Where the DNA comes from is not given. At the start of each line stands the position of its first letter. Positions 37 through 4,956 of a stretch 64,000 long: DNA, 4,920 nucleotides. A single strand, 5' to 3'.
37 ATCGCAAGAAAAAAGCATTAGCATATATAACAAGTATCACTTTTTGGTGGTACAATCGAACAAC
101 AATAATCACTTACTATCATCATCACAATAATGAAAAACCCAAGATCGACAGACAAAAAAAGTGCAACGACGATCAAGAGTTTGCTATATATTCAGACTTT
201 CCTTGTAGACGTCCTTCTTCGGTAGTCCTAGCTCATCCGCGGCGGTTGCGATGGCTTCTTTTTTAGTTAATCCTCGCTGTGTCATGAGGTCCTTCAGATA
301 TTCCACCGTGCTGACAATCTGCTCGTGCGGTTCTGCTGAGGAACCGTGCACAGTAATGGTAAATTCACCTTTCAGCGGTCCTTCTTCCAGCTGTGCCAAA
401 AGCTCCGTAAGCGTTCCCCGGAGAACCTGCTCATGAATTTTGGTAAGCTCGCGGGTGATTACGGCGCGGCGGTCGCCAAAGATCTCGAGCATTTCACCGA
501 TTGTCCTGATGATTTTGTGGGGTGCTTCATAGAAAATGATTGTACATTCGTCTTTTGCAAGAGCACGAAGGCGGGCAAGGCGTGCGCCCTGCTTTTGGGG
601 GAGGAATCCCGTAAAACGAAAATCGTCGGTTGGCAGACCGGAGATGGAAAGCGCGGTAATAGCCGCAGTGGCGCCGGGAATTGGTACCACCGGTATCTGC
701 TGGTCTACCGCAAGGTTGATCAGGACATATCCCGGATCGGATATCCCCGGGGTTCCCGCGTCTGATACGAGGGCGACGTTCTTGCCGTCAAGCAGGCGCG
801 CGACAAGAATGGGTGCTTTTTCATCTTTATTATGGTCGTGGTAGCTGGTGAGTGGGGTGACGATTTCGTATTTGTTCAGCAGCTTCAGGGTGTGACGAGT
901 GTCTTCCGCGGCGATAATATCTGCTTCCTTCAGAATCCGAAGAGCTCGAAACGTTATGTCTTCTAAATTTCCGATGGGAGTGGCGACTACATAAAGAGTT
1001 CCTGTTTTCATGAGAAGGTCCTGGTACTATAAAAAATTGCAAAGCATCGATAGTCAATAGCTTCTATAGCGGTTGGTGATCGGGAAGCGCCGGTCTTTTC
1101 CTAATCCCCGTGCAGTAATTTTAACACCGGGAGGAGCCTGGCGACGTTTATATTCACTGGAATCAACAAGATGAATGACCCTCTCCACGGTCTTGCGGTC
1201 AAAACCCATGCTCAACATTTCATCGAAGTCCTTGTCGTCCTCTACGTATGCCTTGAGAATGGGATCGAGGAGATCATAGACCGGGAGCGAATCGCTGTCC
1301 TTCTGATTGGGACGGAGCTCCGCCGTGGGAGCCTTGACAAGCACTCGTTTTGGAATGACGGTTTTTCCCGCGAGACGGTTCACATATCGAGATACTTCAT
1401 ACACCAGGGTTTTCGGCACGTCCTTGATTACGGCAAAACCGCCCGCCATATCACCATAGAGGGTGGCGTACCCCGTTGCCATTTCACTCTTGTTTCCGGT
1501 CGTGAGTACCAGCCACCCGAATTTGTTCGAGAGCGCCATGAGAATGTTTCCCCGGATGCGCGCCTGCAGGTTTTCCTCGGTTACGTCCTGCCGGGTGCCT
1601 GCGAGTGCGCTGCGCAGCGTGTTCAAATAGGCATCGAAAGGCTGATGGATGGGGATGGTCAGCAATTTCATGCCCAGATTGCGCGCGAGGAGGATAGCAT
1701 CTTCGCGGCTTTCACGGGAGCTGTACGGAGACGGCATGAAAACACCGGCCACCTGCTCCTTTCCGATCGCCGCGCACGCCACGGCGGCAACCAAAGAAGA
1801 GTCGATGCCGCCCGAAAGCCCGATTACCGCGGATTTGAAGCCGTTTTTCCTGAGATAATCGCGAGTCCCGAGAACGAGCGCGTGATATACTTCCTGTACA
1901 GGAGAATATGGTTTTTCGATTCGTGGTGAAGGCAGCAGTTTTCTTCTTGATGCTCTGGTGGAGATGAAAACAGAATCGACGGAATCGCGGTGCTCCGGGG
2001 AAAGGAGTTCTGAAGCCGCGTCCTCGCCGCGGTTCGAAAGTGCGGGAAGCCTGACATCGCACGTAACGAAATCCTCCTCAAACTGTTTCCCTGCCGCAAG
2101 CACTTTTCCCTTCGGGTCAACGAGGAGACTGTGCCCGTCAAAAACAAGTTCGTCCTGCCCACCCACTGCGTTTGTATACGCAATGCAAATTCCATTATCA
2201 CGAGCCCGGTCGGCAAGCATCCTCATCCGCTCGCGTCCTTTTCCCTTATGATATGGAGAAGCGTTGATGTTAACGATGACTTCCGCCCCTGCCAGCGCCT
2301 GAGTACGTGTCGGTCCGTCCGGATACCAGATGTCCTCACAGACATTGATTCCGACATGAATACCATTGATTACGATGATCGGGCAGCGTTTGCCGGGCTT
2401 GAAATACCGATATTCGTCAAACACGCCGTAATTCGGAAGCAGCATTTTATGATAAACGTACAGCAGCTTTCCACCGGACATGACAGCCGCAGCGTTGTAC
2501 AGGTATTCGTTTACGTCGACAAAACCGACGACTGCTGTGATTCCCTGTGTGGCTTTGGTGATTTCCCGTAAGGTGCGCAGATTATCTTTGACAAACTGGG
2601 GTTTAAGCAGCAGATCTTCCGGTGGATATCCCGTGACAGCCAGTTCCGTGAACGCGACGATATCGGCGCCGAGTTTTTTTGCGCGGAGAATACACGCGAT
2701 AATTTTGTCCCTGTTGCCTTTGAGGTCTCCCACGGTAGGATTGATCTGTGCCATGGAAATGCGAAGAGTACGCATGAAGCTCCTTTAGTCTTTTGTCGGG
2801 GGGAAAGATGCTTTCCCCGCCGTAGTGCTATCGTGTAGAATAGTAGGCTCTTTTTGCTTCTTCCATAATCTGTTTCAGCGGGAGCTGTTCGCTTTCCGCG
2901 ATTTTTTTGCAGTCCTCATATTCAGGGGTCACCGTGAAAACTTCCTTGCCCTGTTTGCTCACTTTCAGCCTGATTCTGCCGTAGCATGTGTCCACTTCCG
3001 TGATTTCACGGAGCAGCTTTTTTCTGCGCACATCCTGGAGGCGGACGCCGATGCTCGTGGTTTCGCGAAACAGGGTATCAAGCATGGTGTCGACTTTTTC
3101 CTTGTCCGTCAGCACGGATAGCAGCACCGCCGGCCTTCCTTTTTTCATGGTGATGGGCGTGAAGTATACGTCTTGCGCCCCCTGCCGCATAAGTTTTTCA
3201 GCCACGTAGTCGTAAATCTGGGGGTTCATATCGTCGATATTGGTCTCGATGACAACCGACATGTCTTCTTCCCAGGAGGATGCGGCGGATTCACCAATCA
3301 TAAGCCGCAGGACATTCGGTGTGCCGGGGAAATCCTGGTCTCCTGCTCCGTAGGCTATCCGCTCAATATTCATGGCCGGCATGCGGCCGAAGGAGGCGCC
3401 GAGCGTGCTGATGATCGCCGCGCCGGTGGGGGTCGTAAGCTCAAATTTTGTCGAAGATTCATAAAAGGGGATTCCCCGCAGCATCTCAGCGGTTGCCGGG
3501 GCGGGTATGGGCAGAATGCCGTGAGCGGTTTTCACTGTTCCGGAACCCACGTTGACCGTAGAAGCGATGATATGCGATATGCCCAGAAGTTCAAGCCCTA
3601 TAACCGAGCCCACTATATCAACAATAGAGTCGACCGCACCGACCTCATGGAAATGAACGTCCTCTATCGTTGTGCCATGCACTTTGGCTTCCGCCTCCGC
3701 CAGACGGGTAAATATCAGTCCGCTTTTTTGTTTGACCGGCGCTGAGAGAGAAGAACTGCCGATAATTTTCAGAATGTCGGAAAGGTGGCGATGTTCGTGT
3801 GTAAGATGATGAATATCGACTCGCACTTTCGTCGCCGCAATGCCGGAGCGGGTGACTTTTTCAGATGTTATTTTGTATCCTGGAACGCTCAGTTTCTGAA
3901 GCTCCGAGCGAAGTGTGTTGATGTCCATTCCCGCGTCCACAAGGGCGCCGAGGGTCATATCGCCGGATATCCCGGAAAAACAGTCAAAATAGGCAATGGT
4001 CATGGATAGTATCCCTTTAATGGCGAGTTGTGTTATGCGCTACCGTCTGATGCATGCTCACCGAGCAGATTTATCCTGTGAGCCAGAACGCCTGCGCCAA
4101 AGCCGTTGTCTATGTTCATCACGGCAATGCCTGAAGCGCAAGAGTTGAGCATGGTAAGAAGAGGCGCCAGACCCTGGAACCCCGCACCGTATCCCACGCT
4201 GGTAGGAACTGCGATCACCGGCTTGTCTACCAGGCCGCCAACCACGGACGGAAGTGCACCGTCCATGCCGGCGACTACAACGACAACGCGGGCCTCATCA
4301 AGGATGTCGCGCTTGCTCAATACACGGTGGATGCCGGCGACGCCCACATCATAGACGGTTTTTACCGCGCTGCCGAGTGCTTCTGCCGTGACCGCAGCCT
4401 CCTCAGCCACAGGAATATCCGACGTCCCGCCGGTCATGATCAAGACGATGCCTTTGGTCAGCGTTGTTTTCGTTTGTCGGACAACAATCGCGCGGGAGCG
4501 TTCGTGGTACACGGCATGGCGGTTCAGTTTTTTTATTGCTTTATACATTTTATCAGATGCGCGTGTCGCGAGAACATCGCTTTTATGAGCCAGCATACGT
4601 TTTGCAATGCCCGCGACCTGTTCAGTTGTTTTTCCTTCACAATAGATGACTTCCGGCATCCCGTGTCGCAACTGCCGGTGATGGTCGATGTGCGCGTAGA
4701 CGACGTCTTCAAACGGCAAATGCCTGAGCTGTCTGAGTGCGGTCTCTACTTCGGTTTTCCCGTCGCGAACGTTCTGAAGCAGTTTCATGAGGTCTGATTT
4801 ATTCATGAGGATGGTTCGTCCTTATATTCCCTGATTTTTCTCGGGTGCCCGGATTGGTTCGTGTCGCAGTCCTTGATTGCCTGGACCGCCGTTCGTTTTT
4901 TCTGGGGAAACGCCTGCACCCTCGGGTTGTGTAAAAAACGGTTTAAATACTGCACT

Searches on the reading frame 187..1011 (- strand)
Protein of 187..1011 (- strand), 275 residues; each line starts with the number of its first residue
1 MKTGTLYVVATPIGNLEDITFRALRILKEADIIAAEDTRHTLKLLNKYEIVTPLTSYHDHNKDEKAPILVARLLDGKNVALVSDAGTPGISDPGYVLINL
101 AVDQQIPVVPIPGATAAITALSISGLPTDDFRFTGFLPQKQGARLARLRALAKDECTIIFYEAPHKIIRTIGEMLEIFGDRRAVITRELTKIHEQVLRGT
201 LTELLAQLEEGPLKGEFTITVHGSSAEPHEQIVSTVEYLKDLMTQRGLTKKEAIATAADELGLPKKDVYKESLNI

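Call 72: search_protein_families(library=pfam, proteins=[window:187-1011:-], max_evalue=0.001)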
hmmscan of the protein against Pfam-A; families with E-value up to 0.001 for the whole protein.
window:187-1011:- (275 aa): 2 families
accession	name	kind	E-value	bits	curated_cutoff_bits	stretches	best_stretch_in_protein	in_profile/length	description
PF00590.25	TP_methylase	-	7.9e-37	127.7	27.8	1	5-204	1-211/212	Tetrapyrrole (Corrin/Porphyrin) Methylases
PF23016.2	RsmI_C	-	0.00054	20.2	27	1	247-272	17-42/46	RsmI C-terminal HTH domain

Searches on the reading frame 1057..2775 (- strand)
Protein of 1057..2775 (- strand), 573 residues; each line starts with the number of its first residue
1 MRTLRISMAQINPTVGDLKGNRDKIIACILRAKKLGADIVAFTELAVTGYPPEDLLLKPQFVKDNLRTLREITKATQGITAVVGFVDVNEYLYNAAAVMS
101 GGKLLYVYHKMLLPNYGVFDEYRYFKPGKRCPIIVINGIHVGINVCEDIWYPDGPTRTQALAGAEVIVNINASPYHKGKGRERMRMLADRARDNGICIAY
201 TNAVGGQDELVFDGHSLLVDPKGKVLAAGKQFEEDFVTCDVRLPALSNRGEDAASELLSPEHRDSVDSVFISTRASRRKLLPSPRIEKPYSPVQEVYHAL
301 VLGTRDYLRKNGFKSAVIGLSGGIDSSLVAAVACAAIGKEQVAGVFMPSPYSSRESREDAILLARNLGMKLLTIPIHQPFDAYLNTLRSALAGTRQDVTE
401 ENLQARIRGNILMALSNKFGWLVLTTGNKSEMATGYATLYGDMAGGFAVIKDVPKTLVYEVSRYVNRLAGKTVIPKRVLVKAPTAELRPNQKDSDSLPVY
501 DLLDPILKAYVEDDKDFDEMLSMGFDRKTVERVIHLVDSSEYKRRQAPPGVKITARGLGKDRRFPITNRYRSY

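Call 72: search_protein_families(library=pfam, proteins=[window:1057-2775:-], max_evalue=0.001)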
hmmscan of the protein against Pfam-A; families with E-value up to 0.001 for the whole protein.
window:1057-2775:- (573 aa): 2 families
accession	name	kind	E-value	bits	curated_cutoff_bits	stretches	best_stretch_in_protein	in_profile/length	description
PF02540.23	NAD_synthase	-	1.9e-75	253.6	21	1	297-547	2-242/242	NAD synthase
PF00795.27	CN_hydrolase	-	5.3e-34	118.2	23.2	1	5-244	1-249/256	Carbon-nitrogen hydrolase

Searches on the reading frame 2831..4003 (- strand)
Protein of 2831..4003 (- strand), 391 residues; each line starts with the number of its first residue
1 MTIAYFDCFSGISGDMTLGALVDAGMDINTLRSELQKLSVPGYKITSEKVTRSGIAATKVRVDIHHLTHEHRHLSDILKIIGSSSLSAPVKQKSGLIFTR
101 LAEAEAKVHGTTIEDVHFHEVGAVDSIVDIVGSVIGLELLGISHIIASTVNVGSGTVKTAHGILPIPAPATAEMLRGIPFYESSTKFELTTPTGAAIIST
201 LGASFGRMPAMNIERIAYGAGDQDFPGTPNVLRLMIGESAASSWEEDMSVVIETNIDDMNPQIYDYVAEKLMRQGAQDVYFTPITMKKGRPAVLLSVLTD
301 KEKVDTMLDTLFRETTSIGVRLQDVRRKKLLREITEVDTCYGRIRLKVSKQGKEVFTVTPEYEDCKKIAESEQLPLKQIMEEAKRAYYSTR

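Call 72: search_protein_families(library=pfam, proteins=[window:2831-4003:-], max_evalue=0.001)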
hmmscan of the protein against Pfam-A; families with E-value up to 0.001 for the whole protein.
window:2831-4003:- (391 aa): 1 family
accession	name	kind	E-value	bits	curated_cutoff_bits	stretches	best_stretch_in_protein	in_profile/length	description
PF01969.22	Ni_insertion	-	2.6e-153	511.1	22.1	1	4-380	1-375/375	Nickel insertion protein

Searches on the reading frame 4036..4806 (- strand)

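Call 72: search_protein_families(library=pfam, proteins=[window:4036-4806:-], max_evalue=0.001)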
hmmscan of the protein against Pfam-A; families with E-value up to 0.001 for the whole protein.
window:4036-4806:- (257 aa): 1 family
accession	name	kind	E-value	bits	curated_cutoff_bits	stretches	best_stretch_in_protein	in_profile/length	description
PF00731.26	AIRC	-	1.8e-14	53.9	30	1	121-248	2-129/148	AIR carboxylase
